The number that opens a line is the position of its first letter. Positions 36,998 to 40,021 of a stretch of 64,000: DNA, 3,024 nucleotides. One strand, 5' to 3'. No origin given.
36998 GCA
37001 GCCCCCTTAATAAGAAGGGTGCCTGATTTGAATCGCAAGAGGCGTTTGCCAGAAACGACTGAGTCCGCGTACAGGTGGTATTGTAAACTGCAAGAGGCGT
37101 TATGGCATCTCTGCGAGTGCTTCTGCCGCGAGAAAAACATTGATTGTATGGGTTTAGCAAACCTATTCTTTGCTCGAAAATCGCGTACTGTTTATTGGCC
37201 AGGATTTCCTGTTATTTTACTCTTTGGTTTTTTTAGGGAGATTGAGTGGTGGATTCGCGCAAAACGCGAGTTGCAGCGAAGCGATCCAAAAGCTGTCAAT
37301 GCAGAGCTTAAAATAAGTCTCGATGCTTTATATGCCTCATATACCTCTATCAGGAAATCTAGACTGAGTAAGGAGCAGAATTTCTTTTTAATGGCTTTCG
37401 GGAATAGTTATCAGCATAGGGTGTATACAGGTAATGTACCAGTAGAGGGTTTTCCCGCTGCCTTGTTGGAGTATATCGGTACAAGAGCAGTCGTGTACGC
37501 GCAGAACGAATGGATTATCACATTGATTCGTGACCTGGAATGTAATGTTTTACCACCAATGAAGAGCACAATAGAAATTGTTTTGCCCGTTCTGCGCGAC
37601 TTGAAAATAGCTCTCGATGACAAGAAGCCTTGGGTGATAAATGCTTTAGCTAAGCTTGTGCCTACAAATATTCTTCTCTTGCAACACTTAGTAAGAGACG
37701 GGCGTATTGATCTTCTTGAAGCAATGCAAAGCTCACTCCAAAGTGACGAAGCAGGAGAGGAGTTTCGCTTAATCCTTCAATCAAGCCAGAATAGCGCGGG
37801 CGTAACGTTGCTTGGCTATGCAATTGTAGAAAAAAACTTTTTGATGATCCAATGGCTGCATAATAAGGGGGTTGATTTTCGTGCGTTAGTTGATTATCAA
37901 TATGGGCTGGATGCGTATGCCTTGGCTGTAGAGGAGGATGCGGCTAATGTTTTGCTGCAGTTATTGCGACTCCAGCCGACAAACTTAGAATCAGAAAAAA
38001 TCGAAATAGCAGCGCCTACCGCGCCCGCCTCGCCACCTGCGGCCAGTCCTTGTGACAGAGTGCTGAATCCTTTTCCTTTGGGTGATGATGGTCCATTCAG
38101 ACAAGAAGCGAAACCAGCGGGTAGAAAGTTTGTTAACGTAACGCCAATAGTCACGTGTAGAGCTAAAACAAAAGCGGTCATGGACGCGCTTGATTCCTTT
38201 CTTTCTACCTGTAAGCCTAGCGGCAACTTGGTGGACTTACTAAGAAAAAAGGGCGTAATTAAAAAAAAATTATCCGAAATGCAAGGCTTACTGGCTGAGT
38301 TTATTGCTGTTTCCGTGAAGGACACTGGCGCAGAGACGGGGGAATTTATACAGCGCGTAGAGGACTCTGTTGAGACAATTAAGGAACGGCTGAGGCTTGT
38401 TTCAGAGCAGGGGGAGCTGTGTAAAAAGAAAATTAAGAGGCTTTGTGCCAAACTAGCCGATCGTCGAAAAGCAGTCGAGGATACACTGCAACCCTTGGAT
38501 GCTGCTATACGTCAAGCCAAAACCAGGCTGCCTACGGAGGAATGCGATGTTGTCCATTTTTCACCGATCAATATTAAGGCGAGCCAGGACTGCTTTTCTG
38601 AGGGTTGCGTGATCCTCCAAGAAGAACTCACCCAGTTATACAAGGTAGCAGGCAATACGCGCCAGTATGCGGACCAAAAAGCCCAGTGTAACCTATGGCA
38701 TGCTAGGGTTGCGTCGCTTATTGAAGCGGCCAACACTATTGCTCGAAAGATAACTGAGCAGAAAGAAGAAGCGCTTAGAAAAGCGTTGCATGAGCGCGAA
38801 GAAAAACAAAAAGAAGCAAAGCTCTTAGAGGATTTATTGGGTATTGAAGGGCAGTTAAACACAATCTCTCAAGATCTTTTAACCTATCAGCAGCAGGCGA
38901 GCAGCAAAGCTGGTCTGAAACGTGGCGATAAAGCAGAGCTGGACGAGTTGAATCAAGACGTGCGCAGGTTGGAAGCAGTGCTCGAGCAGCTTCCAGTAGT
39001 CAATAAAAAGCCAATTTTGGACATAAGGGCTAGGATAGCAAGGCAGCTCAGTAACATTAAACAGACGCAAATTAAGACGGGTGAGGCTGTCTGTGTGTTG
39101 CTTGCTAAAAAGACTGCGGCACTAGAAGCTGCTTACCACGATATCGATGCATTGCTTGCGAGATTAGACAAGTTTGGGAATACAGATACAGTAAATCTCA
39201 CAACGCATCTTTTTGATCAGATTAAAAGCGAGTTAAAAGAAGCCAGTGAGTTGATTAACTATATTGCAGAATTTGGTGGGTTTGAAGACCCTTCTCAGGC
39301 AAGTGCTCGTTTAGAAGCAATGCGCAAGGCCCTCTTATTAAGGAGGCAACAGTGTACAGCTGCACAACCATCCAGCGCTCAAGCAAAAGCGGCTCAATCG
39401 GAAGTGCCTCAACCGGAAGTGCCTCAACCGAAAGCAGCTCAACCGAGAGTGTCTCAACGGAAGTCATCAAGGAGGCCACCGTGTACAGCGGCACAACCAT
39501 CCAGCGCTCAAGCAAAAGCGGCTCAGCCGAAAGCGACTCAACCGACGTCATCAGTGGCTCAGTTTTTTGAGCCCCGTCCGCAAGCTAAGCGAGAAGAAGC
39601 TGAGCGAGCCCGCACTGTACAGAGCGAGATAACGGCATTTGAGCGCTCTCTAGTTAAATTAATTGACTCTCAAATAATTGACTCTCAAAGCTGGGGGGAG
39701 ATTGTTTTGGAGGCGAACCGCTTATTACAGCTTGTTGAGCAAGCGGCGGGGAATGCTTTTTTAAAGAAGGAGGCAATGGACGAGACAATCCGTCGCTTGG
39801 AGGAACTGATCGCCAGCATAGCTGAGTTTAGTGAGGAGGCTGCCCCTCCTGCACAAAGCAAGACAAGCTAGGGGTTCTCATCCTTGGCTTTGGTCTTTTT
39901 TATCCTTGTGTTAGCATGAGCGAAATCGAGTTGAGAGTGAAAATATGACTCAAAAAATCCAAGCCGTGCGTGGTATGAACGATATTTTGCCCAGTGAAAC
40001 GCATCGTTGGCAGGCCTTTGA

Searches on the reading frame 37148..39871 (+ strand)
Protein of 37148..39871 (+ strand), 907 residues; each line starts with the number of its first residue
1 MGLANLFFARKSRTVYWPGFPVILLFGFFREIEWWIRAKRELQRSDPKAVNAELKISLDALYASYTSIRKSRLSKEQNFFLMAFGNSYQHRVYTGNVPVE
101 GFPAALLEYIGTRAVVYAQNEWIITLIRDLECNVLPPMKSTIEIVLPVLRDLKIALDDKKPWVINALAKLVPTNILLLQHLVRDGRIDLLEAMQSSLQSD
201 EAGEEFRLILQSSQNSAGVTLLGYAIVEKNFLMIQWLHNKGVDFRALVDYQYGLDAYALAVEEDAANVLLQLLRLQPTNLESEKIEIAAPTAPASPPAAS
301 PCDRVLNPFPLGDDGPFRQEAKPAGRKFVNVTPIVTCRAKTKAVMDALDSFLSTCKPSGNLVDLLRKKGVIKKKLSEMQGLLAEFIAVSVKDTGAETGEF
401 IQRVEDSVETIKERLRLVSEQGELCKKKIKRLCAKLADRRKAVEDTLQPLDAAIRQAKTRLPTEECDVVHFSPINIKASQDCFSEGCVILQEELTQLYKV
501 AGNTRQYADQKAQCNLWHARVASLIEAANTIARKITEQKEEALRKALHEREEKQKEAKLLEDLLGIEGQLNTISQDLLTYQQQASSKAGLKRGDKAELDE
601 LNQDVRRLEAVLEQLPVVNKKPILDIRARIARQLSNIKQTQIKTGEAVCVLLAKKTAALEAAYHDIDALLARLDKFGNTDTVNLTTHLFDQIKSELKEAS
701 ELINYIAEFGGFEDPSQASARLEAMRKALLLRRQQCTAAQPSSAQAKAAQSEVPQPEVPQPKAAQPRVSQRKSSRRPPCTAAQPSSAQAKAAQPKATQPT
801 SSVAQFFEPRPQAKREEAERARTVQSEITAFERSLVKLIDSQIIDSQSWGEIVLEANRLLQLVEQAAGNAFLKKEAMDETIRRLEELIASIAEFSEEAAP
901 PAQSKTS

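Call 83: search_protein_families(library=pfam, proteins=[window:37148-39871:+], max_evalue=1)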
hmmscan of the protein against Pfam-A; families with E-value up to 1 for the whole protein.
window:37148-39871:+ (907 aa): 2 families
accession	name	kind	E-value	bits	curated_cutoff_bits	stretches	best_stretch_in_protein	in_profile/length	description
PF13606.12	Ank_3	-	0.068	14.2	22.3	0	218-245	2-29/30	Ankyrin repeat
PF19677.4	DUF6179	-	0.25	10.9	25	1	647-708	186-248/272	Family of unknown function (DUF6179)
